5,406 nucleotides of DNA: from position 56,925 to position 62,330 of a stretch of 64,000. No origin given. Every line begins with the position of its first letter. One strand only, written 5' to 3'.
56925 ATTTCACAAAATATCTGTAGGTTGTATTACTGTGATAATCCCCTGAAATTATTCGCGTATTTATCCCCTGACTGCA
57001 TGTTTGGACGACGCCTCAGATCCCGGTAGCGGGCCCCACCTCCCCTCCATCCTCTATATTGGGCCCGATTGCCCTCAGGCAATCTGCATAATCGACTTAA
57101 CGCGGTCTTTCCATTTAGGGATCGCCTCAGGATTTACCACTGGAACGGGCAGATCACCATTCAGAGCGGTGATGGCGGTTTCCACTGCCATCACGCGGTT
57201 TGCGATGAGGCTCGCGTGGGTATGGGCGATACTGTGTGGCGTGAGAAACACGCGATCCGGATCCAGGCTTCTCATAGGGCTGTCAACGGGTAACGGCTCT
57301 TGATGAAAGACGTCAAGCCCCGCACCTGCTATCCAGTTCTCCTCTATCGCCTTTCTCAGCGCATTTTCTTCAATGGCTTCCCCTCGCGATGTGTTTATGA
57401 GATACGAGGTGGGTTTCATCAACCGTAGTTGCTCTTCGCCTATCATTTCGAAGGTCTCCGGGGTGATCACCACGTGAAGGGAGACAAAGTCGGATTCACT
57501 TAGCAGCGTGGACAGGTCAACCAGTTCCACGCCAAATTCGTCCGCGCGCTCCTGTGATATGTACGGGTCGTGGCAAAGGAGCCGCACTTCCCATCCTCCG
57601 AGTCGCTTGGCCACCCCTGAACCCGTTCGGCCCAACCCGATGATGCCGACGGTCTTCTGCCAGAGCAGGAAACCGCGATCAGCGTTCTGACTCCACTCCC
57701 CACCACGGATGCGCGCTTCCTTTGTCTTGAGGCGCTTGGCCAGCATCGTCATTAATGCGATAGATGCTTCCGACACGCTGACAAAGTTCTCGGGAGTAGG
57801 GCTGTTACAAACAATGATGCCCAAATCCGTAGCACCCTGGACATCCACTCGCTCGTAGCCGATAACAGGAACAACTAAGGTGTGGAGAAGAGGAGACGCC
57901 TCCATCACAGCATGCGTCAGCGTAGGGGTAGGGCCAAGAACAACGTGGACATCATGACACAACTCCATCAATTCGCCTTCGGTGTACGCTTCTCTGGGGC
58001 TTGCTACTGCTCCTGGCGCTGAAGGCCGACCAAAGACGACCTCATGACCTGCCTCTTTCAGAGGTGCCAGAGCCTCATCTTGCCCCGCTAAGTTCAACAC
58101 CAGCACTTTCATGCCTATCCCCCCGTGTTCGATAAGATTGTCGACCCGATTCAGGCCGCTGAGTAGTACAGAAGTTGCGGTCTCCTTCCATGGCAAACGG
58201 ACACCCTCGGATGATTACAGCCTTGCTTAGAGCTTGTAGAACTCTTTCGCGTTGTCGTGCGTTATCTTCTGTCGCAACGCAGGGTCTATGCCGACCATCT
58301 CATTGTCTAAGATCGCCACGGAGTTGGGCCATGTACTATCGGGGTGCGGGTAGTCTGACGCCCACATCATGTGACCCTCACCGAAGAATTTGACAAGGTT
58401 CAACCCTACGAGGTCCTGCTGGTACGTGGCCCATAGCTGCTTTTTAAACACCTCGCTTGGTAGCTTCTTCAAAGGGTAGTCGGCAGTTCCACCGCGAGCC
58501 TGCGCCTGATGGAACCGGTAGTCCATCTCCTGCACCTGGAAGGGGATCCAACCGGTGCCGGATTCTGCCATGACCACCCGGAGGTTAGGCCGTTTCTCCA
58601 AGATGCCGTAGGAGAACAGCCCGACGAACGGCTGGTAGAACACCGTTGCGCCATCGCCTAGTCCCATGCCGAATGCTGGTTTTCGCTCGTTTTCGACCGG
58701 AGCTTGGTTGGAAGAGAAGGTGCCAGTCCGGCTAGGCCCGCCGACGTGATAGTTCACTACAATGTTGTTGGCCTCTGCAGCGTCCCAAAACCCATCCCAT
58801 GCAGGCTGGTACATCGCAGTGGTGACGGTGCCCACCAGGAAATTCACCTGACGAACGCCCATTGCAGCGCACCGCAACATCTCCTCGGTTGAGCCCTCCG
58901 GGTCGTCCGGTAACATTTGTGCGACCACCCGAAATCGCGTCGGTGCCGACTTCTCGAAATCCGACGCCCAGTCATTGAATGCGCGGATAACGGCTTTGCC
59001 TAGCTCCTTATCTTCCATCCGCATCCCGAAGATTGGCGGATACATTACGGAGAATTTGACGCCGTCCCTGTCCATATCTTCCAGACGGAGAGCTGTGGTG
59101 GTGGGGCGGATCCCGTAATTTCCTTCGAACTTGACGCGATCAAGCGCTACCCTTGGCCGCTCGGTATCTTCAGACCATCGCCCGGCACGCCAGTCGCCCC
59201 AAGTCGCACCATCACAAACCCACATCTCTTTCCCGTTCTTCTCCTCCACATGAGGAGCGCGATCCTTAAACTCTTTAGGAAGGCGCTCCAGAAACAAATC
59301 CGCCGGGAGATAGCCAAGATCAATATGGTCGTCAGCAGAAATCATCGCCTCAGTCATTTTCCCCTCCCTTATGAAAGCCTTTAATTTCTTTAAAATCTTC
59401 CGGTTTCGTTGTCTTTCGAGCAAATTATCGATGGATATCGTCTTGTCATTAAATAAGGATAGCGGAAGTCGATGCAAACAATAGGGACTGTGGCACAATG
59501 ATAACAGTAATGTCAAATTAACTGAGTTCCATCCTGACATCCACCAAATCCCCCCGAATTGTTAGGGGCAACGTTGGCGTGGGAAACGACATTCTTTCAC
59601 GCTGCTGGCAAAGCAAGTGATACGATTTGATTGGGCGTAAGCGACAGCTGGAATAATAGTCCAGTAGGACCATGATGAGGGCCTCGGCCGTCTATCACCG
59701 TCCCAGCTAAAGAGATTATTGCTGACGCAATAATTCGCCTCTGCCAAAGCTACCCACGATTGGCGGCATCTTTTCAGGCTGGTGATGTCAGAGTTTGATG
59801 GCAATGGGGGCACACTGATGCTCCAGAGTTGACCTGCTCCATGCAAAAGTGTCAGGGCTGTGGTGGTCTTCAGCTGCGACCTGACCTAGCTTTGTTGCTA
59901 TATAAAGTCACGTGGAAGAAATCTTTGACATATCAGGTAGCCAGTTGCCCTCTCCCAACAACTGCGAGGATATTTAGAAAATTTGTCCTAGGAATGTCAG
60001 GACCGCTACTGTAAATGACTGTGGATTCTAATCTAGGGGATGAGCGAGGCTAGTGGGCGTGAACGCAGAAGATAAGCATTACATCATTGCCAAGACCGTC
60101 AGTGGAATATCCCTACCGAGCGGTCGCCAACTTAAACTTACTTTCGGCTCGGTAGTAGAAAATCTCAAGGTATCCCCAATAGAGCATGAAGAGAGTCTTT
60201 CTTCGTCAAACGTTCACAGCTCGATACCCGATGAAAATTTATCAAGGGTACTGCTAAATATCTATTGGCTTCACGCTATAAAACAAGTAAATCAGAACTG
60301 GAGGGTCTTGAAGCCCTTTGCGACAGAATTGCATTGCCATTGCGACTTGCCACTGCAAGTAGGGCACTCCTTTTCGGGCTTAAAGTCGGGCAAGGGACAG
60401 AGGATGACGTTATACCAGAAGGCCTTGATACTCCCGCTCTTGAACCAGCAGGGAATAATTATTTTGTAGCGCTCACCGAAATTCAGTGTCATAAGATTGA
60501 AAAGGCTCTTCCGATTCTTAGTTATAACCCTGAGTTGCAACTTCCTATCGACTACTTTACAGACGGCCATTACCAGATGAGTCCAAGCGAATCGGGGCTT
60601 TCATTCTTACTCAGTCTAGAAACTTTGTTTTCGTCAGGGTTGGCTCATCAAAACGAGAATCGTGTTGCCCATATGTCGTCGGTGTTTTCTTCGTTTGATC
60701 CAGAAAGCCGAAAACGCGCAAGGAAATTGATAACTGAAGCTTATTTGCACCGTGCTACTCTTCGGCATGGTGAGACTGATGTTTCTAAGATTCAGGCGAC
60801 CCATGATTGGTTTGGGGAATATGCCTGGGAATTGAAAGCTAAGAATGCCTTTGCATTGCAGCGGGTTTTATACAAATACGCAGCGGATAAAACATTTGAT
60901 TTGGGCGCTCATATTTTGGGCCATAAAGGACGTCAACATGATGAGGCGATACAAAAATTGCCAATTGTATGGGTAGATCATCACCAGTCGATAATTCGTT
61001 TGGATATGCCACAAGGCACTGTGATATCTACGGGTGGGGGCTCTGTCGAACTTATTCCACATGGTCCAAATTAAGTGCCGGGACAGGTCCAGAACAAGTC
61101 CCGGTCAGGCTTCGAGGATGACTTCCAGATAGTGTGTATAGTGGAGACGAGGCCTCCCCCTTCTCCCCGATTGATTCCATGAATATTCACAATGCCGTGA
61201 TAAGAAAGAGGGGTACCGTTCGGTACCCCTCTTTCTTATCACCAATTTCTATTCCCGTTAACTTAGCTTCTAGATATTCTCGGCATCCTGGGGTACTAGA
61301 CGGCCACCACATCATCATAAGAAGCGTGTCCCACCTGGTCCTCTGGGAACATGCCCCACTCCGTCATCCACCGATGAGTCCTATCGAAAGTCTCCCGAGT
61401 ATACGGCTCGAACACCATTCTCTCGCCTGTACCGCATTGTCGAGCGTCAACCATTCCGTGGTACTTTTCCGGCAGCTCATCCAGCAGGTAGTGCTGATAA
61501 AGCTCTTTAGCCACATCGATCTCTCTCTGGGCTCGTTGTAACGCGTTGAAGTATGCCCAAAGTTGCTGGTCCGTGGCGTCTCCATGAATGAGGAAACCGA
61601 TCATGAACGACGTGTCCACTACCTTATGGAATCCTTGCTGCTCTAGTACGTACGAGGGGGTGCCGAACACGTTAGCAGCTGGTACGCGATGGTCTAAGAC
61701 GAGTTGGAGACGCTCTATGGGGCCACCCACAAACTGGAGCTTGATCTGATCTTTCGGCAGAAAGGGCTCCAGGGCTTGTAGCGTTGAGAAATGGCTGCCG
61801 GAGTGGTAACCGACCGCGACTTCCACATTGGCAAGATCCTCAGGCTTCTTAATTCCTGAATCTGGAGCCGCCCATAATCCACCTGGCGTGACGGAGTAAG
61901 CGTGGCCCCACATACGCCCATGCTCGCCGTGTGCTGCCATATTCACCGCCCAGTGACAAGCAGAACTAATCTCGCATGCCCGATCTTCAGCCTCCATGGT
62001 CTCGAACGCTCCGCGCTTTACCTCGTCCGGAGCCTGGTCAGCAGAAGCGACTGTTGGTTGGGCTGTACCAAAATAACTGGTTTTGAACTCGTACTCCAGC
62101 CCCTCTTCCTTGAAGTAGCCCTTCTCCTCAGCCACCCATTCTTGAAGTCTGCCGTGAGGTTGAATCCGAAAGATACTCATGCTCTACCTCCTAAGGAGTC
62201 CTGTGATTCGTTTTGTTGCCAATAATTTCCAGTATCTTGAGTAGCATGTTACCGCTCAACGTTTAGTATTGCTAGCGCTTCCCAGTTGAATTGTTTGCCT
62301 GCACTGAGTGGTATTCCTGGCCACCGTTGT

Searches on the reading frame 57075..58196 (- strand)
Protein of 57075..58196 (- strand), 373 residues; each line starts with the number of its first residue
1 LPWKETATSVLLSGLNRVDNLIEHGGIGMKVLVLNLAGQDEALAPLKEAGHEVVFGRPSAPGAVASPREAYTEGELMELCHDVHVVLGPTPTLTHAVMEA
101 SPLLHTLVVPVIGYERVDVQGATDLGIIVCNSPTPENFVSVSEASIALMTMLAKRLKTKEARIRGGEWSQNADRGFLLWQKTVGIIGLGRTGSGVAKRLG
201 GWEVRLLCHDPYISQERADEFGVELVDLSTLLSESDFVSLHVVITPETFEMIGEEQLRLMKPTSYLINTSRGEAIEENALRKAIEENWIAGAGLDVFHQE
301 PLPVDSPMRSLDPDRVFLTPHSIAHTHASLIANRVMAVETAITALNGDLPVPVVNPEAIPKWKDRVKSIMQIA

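Call 10: search_protein_families(library=pfam, proteins=[window:57075-58196:-], max_evalue=0.01)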
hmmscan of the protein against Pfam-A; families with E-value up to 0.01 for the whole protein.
window:57075-58196:- (373 aa): 2 families
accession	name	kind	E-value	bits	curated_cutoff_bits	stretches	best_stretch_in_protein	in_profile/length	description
PF02826.25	2-Hacid_dh_C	-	6e-54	182.6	25.1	1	146-321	1-176/178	D-isomer specific 2-hydroxyacid dehydrogenase, NAD binding domain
PF00389.36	2-Hacid_dh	-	1.9e-10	40.9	24.6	1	32-355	2-134/134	D-isomer specific 2-hydroxyacid dehydrogenase, catalytic domain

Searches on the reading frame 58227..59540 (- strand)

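Call 10: search_protein_families(library=pfam, proteins=[window:58227-59540:-], max_evalue=0.01)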
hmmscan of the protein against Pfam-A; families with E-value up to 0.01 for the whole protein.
window:58227-59540:- (437 aa): 1 family
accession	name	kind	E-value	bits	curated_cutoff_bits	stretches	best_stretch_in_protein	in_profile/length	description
PF04909.20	Amidohydro_2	-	6.2e-25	89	26.4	1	157-437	29-289/289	Amidohydrolase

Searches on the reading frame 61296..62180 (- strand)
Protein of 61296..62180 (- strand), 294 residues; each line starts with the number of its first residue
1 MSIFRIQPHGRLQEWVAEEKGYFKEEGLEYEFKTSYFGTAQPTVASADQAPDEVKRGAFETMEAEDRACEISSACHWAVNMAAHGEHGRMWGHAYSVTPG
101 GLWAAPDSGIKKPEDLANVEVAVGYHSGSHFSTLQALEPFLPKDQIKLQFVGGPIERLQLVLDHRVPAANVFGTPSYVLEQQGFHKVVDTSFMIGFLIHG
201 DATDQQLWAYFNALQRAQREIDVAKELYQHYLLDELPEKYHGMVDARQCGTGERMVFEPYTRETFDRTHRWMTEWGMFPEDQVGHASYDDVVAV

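Call 10: search_protein_families(library=pfam, proteins=[window:61296-62180:-], max_evalue=0.01)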
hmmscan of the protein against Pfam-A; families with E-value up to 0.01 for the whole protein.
window:61296-62180:- (294 aa): 1 family
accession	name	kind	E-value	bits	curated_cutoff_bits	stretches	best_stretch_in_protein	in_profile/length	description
PF09084.16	NMT1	-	0.0002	21.8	20.5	0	16-34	9-27/216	NMT1/THI5 like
